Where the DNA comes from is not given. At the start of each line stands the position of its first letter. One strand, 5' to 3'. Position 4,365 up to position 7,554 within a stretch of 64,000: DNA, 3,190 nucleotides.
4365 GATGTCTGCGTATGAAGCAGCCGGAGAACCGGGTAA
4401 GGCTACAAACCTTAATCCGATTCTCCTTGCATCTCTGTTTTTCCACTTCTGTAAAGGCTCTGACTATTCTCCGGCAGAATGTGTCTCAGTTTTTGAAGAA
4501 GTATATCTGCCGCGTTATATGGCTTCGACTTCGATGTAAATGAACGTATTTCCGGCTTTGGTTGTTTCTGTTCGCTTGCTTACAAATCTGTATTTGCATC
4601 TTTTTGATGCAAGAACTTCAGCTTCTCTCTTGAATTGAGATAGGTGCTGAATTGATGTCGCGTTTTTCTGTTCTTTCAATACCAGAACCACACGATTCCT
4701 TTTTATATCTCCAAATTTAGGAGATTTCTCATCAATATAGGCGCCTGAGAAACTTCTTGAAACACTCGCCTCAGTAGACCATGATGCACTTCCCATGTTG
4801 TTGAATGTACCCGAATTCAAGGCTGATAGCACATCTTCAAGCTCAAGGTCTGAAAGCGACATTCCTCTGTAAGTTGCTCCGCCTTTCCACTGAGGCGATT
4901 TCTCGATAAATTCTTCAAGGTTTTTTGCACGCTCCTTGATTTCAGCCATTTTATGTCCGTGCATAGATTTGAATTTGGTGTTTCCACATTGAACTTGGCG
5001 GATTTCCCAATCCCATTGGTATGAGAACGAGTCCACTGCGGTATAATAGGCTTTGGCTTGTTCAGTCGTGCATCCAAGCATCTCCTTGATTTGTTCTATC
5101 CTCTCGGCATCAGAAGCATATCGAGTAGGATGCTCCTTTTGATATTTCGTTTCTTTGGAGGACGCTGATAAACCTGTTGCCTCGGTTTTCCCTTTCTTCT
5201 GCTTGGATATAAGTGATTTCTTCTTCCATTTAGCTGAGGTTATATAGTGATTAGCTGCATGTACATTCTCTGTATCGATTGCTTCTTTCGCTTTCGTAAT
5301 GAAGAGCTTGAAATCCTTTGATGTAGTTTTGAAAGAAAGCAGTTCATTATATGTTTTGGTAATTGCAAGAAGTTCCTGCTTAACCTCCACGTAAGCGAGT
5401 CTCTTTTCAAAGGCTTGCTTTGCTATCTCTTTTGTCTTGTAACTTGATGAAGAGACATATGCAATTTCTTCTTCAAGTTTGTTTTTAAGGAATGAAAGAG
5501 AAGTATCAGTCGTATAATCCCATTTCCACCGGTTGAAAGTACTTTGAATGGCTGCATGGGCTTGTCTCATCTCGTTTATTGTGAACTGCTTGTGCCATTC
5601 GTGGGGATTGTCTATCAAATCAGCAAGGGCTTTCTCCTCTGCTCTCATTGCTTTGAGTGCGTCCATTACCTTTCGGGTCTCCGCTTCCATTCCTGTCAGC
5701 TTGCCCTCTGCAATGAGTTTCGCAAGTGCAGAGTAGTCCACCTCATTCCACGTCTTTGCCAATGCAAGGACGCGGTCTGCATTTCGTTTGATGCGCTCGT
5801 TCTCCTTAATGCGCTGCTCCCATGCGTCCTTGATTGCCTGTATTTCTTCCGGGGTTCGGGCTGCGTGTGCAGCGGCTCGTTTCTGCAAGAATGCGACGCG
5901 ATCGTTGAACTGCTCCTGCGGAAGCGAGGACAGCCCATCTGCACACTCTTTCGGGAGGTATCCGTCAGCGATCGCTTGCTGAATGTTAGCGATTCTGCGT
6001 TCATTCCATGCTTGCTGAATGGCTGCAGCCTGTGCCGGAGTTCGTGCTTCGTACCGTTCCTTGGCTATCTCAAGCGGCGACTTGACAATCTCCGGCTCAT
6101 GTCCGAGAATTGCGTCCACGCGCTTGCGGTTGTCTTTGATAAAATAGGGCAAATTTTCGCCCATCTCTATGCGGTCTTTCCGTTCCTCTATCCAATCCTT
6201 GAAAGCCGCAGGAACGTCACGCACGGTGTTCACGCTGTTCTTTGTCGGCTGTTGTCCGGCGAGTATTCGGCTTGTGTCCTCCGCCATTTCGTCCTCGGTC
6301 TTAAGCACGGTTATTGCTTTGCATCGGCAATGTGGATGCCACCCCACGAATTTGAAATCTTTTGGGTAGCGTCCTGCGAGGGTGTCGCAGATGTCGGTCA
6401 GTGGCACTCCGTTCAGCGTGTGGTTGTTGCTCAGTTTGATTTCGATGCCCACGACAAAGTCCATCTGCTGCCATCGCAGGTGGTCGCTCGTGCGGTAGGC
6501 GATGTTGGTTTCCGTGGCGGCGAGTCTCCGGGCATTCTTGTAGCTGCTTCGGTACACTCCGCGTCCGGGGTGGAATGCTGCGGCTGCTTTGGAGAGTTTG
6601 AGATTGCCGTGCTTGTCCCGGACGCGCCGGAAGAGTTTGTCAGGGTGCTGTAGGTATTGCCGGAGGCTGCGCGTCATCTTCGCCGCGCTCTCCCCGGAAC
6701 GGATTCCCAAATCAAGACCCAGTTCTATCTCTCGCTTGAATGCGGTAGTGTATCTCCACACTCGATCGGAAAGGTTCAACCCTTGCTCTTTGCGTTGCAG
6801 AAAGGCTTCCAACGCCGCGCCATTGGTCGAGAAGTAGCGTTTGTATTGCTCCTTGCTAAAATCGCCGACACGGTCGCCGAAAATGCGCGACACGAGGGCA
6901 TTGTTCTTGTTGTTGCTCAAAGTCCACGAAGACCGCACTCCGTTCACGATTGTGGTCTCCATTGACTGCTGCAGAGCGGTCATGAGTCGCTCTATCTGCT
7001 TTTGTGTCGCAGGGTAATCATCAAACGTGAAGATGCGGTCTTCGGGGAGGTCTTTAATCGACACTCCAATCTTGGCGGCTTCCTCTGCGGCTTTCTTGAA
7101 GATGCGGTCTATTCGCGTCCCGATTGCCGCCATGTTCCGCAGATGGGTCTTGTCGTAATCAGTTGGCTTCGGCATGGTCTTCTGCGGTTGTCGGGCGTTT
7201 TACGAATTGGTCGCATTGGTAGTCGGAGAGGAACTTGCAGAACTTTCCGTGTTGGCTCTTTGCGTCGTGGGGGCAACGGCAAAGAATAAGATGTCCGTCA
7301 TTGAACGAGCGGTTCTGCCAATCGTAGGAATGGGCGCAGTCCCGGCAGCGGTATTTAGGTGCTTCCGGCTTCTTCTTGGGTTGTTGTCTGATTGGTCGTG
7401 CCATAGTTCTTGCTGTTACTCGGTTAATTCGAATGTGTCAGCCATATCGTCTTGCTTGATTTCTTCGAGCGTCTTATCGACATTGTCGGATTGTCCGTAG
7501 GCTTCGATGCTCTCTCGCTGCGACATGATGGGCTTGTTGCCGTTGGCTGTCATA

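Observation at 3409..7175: Capsid-associated MuF protein fused to an R-S-E ADP-ribosyltransferase, converging on a separately promoted ADP-ribosylglycohydrolase and a coupled small ORF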

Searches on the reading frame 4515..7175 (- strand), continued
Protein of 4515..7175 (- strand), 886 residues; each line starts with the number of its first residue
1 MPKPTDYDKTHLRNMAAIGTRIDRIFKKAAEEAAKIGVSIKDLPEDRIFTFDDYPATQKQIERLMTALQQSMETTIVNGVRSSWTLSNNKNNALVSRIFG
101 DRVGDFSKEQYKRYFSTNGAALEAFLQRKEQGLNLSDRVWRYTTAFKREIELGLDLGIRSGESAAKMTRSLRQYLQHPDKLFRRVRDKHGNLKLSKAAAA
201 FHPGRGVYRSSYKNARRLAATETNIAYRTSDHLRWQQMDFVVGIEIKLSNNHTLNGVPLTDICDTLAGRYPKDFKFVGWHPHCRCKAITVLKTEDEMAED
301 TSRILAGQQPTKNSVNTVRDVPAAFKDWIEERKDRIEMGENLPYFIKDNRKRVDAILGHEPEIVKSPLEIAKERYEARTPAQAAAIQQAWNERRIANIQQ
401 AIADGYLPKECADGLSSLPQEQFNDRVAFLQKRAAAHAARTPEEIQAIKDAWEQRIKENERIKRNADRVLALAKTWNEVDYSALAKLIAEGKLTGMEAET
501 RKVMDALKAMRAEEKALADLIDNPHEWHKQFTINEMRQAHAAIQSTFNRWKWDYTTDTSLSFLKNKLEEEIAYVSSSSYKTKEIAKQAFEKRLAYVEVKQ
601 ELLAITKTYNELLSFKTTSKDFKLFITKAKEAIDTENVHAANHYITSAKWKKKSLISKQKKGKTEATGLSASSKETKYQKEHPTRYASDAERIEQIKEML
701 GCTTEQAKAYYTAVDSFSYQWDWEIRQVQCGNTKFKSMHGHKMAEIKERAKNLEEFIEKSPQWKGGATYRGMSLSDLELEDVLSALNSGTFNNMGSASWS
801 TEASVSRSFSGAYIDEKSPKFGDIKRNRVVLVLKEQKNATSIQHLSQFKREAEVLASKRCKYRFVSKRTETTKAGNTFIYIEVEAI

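Call 34: find_related_loci(query=L001:12002-12763:+, collection=viral_contigs, flank=6000)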
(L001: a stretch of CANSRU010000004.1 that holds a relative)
Query L001:12002-12763:+ (254 aa) in viral_contigs; peptide patterns used: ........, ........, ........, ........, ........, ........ (x = any residue, [..] = any of these).
23 stretches matched a pattern; 18 encode a relative of the query (tblastn E <= 1e-3); 17 distinct loci.
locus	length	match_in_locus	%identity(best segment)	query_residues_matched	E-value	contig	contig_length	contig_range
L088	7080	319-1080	100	1-254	2e-176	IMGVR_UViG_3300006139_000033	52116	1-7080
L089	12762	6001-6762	100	1-254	9e-178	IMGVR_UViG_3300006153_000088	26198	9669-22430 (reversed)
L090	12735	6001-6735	67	10-253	5e-115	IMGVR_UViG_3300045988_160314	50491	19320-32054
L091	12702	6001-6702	69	21-253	8e-113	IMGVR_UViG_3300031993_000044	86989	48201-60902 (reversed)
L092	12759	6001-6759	65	13-254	1e-112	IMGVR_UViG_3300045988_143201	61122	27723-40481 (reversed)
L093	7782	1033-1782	48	21-242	2e-67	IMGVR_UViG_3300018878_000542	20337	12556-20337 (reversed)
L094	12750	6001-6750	48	21-242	2e-67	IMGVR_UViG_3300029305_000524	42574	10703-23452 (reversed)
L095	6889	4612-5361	48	21-242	2e-67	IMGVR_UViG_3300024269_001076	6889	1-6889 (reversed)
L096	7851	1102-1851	48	21-242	2e-67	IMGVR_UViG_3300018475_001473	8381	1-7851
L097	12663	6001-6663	46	22-243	1e-59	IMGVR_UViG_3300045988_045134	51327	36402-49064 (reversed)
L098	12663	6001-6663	46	22-243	3e-59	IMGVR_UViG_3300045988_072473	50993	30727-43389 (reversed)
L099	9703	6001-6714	44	6-240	2e-58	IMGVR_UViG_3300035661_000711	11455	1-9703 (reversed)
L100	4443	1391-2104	41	22-240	2e-47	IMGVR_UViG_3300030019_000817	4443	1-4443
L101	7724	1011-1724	41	22-240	2e-47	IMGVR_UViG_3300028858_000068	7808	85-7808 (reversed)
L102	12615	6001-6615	38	22-225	2e-36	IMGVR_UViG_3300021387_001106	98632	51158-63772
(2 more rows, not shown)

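Call 42: find_encoding_contigs(protein=P0025, flank=6000, max_places=3)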
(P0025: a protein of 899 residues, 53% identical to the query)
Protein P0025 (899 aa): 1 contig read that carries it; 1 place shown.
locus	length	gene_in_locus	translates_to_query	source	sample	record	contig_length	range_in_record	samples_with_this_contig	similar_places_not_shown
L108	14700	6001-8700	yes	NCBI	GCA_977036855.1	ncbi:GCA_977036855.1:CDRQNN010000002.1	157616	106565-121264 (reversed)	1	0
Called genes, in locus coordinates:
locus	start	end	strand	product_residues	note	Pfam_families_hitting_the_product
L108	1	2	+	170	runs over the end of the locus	PF01527:HTH_Tnp_1 (faint), PF02796:HTH_7 (faint)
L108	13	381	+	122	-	PF11325:DUF3127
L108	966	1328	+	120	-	-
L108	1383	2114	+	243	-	-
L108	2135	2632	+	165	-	-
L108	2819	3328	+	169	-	-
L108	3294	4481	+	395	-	PF04466:Terminase_3, PF03237:Terminase_6N, PF17288:Terminase_3C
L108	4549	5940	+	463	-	PF05133:SPP1_portal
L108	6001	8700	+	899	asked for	-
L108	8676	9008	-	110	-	-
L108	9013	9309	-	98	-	-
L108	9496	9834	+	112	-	-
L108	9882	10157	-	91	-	PF15738:YafQ_toxin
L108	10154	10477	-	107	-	-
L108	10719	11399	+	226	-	-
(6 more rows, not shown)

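Call 43: find_encoding_contigs(protein=P0005, flank=6000, max_places=3)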
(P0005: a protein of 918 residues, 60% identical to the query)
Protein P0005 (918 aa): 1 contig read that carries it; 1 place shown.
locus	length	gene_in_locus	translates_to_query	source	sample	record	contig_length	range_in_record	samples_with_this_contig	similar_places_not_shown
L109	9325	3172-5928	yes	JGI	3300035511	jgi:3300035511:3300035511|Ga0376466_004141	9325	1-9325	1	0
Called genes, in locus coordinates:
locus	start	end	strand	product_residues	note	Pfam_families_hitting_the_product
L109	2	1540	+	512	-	?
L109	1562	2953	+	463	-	PF05133:SPP1_portal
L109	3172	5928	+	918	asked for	-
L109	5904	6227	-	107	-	-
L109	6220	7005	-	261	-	PF03747:ADP_ribosyl_GH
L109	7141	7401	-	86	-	-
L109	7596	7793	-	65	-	-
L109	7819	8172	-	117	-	-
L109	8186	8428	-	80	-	-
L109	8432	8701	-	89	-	-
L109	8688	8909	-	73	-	-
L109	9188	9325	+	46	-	?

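Call 78: search_protein_families(library=phrogs, proteins=[L081:6798-7034:-], max_evalue=0.01)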
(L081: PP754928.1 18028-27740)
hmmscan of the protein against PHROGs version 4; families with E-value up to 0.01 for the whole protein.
L081:6798-7034:- (78 aa): 9 families
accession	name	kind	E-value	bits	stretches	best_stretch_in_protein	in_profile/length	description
phrog_1373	-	transcription regulation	8.6e-07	30.1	1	8-73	63-126/166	transcriptional regulator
phrog_8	-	transcription regulation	1.1e-05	26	1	3-64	69-130/346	transcriptional regulator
phrog_4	-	transcription regulation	0.00013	22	1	4-65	126-187/400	transcriptional repressor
phrog_8522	-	DNA, RNA and nucleotide metabolism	0.0006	21.3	1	4-71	5-68/71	HTH DNA binding protein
phrog_2339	-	DNA, RNA and nucleotide metabolism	0.0016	19.4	1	8-75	23-91/98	HTH DNA binding protein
phrog_2439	-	transcription regulation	0.0029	17.6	1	12-67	9-64/367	transcriptional regulator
phrog_2967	-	transcription regulation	0.0058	17.2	1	6-64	6-64/225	transcriptional regulator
phrog_7241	-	transcription regulation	0.0061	17.6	1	15-66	66-117/122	transcriptional regulator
phrog_6288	-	unknown function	0.008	16.8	1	8-51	27-71/322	-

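Call 79: search_protein_families(library=pfam, proteins=[L081:6798-7034:-], max_evalue=1)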
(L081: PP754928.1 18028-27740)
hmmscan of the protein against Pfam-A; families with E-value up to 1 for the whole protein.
L081:6798-7034:- (78 aa): 8 families
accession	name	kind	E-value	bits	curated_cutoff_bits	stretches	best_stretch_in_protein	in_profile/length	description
PF01381.28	HTH_3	-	9.8e-09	35.6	23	1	15-66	1-52/55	Helix-turn-helix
PF13443.12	HTH_26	-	1.4e-05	25.7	22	1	10-66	1-54/63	Cro/C1-type HTH DNA-binding domain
PF13560.12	HTH_31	-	7.9e-05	23.3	27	1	11-64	2-56/64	Helix-turn-helix domain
PF12844.13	HTH_19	-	8.1e-05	22.9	30.2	1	12-66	1-55/64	Helix-turn-helix domain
PF13744.12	HTH_37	-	0.0074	16.5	27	1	9-68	17-77/80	Helix-turn-helix domain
PF21291.3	CYNS_N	-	0.02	15.3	27.1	1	10-65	3-58/69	Cyanate hydratase, N-terminal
PF02037.33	SAP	-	0.025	14.7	23.9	1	49-66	4-21/37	SAP domain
PF10034.15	Dpy19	-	0.15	10.6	27.2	1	27-50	31-54/653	Q-cell neuroblast polarisation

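Call 83: search_protein_families(library=ncbifam, proteins=[window:4515-7175:-], max_evalue=0.01)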
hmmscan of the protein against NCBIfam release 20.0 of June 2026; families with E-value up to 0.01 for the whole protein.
window:4515-7175:- (886 aa): 1 family
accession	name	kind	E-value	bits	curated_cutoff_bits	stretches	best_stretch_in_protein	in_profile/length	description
TIGR01641.1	phageSPP1_gp7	domain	0.00084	19.7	39.65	0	173-290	10-108/109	minor capsid protein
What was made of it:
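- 6096..7175 (-): N-terminal MuF / head-morphogenesis domain (aa 1-360). TIGR01641 SPP1 gp7 weak, E 8e-4 (call 83).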

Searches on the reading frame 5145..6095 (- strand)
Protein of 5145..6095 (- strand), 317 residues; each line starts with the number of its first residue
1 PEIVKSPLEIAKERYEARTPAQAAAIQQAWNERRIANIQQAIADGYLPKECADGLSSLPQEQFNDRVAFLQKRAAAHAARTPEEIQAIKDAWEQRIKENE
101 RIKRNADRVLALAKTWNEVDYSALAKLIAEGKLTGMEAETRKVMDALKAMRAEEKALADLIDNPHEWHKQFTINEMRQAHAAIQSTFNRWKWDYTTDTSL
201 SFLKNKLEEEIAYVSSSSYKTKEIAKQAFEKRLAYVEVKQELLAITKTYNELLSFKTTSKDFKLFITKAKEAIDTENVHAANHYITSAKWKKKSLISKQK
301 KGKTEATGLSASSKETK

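Call 26: search_protein_families(library=phrogs, proteins=[window:5145-6095:-], max_evalue=0.01)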
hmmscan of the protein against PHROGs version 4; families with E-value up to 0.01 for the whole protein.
window:5145-6095:- (317 aa): 2 families
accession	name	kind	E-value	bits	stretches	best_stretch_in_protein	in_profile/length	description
phrog_16625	-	moron, auxiliary metabolic gene and host takeover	2.5e-13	50.3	1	74-305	389-615/869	Bxa ADP-ribosyl transferase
phrog_29282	-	unknown function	0.004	18.4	0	3-44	7-46/129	-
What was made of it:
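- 5145..6095 (-): Middle domain (aa 361-677), Bxa middle-domain-like. phrog_16625 profile positions 389-615 of 869, E 2.5e-13 (call 26).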

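Call 82: search_protein_families(library=pfam, proteins=[window:5145-6095:-], max_evalue=10)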
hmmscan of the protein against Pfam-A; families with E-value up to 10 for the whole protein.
window:5145-6095:- (317 aa): 2 families
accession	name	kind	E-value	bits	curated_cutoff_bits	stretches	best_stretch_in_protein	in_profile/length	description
PF13393.11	tRNA-synt_His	-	0.15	11.7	25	1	19-101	166-244/308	Histidyl-tRNA synthetase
PF08375.16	Rpn3_C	-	0.53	11.2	30.2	1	57-83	6-34/66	Proteasome regulatory subunit C-terminal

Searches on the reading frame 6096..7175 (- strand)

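Call 82: search_protein_families(library=pfam, proteins=[window:6096-7175:-], max_evalue=10)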
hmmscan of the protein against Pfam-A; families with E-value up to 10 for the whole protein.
window:6096-7175:- (360 aa): 1 family
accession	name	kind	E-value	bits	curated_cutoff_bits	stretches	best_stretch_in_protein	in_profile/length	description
PF00719.24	Pyrophosphatase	-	0.15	12.3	23.5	1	283-330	68-116/153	Inorganic pyrophosphatase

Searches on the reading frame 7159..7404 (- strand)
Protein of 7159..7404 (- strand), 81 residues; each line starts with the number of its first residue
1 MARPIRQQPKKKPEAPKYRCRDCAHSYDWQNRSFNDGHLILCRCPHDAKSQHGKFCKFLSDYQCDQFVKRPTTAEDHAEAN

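Call 3: search_protein_families(library=pfam, proteins=[window:7159-7404:-], max_evalue=0.1)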
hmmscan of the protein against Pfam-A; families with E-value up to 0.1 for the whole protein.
window:7159-7404:- (81 aa): 0 families

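Call 4: search_protein_families(library=phrogs, proteins=[window:7159-7404:-], max_evalue=0.01)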
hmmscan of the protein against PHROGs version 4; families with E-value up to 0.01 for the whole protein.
window:7159-7404:- (81 aa): 1 family
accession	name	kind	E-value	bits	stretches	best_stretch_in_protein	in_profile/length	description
phrog_34745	-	unknown function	5.6e-11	43.4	1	10-68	4-55/62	-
